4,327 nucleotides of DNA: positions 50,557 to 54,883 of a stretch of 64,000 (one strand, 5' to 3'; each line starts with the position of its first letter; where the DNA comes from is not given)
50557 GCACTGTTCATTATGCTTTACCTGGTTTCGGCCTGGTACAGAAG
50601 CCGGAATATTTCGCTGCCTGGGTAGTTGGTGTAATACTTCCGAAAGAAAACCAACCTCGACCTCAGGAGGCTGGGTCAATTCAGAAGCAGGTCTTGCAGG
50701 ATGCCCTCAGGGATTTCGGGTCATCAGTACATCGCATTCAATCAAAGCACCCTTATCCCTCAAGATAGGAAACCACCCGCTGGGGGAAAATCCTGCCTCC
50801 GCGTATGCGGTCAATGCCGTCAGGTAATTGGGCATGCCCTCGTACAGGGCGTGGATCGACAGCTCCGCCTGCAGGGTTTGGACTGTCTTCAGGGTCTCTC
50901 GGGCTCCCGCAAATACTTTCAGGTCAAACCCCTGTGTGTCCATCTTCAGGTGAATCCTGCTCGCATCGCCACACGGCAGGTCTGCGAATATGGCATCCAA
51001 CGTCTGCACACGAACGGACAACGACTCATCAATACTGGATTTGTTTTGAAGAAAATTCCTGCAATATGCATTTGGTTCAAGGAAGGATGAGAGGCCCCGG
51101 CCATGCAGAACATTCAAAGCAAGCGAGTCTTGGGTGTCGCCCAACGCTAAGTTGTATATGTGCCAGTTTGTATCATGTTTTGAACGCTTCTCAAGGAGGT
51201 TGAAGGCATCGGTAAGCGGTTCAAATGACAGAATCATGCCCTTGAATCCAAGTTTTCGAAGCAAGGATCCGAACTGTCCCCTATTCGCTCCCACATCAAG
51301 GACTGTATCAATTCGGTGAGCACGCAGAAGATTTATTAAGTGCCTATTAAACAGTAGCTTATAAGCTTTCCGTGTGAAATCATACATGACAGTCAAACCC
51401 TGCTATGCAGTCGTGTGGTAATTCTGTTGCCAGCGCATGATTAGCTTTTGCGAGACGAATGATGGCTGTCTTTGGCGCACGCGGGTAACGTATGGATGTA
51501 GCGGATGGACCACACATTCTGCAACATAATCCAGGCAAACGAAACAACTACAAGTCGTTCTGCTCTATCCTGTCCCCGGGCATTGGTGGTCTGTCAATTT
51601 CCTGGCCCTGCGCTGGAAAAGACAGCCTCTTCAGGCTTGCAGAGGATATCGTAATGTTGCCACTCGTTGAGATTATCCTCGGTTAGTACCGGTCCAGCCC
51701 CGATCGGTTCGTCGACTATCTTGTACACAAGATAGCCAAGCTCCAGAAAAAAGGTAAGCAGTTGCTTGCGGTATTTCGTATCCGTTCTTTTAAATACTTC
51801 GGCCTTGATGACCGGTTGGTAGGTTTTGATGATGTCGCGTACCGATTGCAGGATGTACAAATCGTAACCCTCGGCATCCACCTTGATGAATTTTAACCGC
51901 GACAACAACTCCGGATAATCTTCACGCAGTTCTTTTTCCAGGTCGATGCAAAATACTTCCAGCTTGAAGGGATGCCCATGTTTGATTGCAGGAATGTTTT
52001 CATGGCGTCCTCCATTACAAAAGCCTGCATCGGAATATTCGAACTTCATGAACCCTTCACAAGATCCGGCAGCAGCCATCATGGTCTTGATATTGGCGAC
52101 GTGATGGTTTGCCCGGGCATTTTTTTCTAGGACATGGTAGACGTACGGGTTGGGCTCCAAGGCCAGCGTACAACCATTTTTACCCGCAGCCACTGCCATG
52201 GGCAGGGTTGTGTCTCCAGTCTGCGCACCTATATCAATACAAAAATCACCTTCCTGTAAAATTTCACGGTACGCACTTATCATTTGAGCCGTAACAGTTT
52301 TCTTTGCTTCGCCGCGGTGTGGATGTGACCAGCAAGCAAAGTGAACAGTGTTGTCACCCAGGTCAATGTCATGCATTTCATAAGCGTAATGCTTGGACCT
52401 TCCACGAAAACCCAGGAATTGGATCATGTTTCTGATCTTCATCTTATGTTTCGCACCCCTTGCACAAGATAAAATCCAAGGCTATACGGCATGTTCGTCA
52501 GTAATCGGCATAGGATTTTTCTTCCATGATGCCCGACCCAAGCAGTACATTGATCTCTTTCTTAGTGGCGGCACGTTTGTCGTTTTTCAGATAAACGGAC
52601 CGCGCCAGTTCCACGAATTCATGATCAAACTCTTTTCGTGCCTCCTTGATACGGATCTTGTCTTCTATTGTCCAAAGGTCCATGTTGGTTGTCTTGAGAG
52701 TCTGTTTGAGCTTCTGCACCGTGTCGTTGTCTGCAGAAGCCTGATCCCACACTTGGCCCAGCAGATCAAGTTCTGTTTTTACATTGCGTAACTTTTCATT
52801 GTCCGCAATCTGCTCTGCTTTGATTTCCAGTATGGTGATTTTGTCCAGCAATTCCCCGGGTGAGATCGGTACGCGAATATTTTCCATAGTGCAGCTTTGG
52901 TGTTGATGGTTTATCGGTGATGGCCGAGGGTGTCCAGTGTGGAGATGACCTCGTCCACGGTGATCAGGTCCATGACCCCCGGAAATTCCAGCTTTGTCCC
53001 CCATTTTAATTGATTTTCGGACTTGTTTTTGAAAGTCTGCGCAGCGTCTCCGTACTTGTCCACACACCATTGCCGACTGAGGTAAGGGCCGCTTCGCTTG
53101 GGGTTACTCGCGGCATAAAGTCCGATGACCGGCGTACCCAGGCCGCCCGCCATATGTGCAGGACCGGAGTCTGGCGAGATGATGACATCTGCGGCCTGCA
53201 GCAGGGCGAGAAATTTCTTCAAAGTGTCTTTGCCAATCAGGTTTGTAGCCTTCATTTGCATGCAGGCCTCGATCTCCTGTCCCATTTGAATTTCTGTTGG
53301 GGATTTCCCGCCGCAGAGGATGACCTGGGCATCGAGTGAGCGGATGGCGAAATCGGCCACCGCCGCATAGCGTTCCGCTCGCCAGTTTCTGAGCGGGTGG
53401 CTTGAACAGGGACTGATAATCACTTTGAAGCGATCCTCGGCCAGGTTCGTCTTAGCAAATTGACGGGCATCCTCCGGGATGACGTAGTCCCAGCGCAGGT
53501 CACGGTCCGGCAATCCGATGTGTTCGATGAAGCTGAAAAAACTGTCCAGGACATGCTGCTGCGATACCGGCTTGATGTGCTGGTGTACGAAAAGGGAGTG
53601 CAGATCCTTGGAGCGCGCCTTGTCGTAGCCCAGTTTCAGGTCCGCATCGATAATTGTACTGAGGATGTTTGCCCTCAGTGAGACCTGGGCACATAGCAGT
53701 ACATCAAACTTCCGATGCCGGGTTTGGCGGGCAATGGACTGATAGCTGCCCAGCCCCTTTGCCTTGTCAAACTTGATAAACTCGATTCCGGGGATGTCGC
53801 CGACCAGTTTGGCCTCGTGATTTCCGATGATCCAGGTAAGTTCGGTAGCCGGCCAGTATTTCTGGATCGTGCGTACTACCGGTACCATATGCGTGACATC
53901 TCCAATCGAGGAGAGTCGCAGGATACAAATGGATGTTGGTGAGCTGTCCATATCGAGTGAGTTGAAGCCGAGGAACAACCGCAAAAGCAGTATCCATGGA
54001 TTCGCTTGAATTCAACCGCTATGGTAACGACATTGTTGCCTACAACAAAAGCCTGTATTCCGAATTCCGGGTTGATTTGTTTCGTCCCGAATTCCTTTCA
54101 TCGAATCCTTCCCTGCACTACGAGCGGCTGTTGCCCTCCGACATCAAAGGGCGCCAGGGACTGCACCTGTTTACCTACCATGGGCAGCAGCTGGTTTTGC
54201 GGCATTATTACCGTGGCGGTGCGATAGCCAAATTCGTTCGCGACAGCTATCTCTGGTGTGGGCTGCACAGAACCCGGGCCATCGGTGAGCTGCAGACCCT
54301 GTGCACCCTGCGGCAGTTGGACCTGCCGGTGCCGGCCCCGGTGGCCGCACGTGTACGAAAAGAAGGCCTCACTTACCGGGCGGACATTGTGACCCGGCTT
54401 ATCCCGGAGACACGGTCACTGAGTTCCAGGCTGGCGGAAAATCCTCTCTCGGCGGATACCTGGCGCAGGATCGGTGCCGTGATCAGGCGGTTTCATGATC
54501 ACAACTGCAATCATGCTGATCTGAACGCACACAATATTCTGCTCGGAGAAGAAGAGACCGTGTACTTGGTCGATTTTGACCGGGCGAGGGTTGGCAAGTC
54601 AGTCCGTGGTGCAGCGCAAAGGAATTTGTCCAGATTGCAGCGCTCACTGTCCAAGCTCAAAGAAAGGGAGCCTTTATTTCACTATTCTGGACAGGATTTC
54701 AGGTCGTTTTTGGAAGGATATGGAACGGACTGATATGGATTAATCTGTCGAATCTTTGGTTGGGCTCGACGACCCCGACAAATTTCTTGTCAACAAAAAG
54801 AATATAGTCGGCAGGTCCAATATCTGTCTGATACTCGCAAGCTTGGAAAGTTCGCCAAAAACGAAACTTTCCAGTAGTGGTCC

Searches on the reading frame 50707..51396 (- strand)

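Call 28: search_protein_families(library=pfam, proteins=[window:50707-51396:-])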
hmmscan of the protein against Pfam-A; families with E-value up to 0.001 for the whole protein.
window:50707-51396:- (229 aa): 1 family
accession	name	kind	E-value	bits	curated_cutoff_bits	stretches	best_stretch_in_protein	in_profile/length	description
PF05050.19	Methyltransf_21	-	3.4e-14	53.8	22.7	1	34-182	1-149/173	Methyltransferase FkbM domain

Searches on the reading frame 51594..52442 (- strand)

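Call 28: search_protein_families(library=pfam, proteins=[window:51594-52442:-])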
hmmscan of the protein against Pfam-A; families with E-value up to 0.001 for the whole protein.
window:51594-52442:- (282 aa): 1 family
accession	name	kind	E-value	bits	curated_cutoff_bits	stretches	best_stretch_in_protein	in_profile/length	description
PF05050.19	Methyltransf_21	-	8e-12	46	22.7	1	70-238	1-172/173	Methyltransferase FkbM domain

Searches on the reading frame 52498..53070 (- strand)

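Call 28: search_protein_families(library=pfam, proteins=[window:52498-53070:-])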
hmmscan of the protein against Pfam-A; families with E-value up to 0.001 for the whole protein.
window:52498-53070:- (190 aa): 1 family
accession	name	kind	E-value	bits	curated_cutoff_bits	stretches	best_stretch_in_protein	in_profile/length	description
PF19662.4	DUF6165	-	3.2e-12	46.8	27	1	66-188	2-116/134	Family of unknown function (DUF6165)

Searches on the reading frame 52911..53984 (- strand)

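Call 28: search_protein_families(library=pfam, proteins=[window:52911-53984:-])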
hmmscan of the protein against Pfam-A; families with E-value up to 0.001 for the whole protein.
window:52911-53984:- (357 aa): 1 family
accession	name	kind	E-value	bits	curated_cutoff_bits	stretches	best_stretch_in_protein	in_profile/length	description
PF01075.23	Glyco_transf_9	-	1.3e-43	149.6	22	1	83-323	3-242/247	Glycosyltransferase family 9 (heptosyltransferase)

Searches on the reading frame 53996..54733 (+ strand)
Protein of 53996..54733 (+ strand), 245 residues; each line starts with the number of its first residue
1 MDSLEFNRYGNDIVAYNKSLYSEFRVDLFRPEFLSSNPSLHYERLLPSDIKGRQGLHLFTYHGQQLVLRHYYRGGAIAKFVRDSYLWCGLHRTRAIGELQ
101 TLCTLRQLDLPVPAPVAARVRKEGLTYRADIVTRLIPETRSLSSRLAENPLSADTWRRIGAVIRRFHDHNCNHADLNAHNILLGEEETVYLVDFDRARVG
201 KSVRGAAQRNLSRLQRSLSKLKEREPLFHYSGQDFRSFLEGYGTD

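Call 28: search_protein_families(library=pfam, proteins=[window:53996-54733:+])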
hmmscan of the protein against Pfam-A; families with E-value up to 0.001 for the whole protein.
window:53996-54733:+ (245 aa): 6 families
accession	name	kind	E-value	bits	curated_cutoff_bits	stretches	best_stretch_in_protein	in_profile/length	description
PF06293.20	Kdo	-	1.4e-42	146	21.3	1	51-242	15-207/207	Lipopolysaccharide kinase (Kdo/WaaP) family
PF01636.29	APH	-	2.1e-06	28.1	23.2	0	173-200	172-200/239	Phosphotransferase enzyme family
PF01163.29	RIO1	-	2.5e-06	27.7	22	1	82-195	42-149/187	RIO domain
PF19974.5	TCAD9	-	1.4e-05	24.9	40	1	171-201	299-328/429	Ternary complex associated domain 9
PF00069.31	Pkinase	-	0.00013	21.8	31.7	1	153-201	101-149/263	Protein kinase domain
PF07714.23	PK_Tyr_Ser-Thr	-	0.00059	19.7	23.1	1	62-199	73-151/258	Protein tyrosine and serine/threonine kinase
